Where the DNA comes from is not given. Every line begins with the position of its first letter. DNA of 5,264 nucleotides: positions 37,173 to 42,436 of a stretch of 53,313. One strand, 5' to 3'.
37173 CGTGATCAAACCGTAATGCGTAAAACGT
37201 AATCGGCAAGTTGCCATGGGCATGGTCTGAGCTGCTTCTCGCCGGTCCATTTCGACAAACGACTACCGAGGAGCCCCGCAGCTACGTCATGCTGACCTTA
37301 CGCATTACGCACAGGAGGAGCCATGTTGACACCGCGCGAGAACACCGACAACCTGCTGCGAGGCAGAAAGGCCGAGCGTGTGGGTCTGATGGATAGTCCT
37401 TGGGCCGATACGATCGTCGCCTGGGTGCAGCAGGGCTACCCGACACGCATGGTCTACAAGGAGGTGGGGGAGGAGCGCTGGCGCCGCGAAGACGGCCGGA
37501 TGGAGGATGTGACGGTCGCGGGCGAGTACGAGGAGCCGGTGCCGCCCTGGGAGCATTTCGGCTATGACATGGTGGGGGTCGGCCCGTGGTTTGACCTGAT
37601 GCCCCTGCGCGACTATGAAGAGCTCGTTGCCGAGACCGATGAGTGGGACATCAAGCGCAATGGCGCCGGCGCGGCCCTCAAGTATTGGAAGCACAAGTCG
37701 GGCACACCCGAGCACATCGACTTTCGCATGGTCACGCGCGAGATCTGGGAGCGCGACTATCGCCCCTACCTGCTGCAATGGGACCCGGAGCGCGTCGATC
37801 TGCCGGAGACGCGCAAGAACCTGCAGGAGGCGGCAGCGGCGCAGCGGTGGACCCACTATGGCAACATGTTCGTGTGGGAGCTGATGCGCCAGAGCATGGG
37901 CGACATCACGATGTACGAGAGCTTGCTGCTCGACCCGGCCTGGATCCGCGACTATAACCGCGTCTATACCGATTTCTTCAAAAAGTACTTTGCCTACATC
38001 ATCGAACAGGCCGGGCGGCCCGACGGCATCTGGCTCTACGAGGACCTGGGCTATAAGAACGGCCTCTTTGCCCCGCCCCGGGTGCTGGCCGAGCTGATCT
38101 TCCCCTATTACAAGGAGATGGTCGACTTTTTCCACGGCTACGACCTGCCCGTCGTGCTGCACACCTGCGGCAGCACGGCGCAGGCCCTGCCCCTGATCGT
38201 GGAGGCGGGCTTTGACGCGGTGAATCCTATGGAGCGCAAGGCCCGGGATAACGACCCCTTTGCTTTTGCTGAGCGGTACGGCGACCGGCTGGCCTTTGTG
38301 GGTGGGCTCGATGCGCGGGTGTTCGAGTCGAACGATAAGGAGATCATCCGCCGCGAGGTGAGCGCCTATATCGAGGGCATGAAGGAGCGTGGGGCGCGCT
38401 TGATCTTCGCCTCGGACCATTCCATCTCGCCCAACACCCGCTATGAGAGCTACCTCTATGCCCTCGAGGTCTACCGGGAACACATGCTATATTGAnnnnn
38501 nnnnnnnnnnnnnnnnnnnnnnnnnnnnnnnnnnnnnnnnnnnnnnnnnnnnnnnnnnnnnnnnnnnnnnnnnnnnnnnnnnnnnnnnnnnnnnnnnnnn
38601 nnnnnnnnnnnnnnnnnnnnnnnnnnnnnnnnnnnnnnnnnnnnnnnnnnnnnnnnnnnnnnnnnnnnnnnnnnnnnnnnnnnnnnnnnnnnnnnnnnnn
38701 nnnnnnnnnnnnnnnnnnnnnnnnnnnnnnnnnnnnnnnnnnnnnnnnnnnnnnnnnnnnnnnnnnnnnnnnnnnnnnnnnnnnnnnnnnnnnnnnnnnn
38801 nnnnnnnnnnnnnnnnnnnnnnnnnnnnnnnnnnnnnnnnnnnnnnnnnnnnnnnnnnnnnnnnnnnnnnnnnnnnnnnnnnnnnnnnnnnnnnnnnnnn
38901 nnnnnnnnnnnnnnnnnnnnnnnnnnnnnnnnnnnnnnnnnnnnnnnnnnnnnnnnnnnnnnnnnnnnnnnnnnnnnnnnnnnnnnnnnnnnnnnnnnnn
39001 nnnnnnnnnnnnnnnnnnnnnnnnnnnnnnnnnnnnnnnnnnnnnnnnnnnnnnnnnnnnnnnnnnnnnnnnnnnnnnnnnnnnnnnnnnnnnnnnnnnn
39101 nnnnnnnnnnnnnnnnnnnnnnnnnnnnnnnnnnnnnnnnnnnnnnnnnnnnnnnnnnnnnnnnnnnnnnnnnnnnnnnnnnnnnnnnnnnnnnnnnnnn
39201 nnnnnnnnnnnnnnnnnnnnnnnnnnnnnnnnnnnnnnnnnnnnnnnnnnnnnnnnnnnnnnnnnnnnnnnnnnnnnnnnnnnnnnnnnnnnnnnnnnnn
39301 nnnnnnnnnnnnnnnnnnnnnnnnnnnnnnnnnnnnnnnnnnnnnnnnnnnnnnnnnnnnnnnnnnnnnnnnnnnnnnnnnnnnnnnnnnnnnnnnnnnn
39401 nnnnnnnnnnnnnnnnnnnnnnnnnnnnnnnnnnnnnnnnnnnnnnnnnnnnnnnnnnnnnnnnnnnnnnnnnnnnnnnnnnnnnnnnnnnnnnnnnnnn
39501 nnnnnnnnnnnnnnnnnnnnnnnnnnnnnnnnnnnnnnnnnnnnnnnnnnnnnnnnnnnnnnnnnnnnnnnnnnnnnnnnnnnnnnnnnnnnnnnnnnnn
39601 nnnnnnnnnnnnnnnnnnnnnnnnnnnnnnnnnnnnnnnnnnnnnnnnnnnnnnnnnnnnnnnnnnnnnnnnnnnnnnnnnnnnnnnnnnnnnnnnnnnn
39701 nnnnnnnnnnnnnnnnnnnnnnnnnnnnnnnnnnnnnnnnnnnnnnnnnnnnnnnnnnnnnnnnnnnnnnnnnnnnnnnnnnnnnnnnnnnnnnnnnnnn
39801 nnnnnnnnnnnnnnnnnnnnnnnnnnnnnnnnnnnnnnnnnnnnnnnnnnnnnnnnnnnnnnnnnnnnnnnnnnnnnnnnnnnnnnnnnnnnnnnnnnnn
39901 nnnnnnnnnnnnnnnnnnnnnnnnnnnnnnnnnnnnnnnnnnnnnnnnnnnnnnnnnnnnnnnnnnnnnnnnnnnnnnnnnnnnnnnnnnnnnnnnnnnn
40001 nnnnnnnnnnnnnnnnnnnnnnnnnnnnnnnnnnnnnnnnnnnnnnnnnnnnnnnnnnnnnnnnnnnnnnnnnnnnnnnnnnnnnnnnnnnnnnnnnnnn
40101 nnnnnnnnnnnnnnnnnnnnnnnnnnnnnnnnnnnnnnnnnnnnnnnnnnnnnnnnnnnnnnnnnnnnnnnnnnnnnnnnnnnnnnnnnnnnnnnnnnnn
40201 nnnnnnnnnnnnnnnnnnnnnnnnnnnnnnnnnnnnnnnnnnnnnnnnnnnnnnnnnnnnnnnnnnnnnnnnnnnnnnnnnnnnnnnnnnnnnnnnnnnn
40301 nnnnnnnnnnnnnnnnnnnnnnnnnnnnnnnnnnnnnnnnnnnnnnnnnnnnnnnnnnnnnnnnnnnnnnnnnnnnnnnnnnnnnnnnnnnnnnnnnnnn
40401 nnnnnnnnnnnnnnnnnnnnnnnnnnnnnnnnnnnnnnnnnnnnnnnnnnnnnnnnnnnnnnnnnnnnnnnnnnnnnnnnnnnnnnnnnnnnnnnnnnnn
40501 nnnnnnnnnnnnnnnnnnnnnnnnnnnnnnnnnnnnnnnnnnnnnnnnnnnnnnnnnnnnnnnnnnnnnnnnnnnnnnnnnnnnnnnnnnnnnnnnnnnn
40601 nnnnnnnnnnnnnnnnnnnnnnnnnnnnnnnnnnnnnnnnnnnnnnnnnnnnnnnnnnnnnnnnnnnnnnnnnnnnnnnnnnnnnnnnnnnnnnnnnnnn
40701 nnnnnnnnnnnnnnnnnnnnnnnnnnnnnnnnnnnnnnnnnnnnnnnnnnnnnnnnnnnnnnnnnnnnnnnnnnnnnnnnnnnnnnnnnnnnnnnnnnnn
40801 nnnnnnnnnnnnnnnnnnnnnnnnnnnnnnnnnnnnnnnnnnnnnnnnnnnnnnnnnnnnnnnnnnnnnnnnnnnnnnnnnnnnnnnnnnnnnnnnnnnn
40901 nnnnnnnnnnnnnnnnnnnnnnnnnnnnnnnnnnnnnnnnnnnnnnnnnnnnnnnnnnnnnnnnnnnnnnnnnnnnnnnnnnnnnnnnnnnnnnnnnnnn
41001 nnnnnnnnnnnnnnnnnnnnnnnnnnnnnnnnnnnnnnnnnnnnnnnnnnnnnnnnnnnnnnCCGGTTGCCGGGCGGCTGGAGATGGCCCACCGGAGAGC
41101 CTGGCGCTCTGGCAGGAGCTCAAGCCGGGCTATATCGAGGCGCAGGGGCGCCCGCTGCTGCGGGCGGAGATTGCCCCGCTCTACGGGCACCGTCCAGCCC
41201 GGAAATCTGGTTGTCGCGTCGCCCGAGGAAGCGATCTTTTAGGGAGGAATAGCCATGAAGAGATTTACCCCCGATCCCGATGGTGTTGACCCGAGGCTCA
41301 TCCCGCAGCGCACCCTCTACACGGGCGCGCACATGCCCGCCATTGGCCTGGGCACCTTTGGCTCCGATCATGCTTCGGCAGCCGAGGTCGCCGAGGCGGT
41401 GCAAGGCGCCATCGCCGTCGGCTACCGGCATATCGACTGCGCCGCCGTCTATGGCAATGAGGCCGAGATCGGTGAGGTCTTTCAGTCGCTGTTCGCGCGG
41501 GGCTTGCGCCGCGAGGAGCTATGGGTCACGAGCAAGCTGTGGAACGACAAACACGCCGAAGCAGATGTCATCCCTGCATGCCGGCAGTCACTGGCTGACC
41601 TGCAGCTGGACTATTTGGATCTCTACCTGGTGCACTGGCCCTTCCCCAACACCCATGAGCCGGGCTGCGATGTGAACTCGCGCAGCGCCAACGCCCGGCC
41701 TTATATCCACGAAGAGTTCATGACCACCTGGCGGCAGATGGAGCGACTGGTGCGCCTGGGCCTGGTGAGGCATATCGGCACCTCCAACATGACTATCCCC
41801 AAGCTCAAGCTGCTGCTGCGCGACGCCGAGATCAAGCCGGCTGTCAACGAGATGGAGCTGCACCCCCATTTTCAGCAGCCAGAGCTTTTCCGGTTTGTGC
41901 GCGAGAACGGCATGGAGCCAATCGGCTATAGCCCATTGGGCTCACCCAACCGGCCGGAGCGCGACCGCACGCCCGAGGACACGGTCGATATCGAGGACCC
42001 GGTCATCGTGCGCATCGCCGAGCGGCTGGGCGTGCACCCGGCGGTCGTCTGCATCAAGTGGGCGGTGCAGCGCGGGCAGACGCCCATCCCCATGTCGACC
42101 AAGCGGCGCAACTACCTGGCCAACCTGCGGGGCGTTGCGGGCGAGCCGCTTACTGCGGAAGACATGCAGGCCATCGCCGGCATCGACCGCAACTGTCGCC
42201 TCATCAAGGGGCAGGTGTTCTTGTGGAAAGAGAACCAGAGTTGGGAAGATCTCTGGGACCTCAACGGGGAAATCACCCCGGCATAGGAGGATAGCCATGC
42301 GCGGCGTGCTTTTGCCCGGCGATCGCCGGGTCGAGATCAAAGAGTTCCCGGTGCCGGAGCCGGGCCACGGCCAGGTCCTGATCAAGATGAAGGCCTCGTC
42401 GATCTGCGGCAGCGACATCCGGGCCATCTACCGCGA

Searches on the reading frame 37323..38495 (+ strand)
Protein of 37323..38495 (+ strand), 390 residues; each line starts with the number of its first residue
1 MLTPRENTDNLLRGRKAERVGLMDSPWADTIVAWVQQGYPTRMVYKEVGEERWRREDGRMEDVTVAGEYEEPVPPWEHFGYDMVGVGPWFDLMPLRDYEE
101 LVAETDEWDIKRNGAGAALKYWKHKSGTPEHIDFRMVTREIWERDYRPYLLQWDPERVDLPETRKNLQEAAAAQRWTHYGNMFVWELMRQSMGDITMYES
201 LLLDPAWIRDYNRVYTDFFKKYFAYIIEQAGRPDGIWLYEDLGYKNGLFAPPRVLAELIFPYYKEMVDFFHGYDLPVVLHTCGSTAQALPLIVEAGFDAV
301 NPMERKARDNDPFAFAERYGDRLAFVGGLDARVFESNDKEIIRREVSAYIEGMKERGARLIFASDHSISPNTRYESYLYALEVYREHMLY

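Call 71: search_protein_families(library=pfam, proteins=[window:37323-38495:+], max_evalue=0.00001)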
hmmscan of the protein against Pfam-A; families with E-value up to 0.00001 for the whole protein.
window:37323-38495:+ (390 aa): 1 family
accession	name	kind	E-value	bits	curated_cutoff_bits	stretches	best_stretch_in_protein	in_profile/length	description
PF01208.23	URO-D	-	7.4e-16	58.5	23.9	1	216-386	184-345/346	Uroporphyrinogen decarboxylase (URO-D)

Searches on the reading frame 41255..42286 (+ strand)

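Call 72: search_protein_families(library=pfam, proteins=[window:41255-42286:+], max_evalue=0.00001)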
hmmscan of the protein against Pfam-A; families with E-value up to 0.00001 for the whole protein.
window:41255-42286:+ (343 aa): 1 family
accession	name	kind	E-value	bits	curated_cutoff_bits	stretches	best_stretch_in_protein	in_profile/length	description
PF00248.27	Aldo_ket_red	-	1.5e-52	179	24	1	30-311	2-290/291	Aldo/keto reductase family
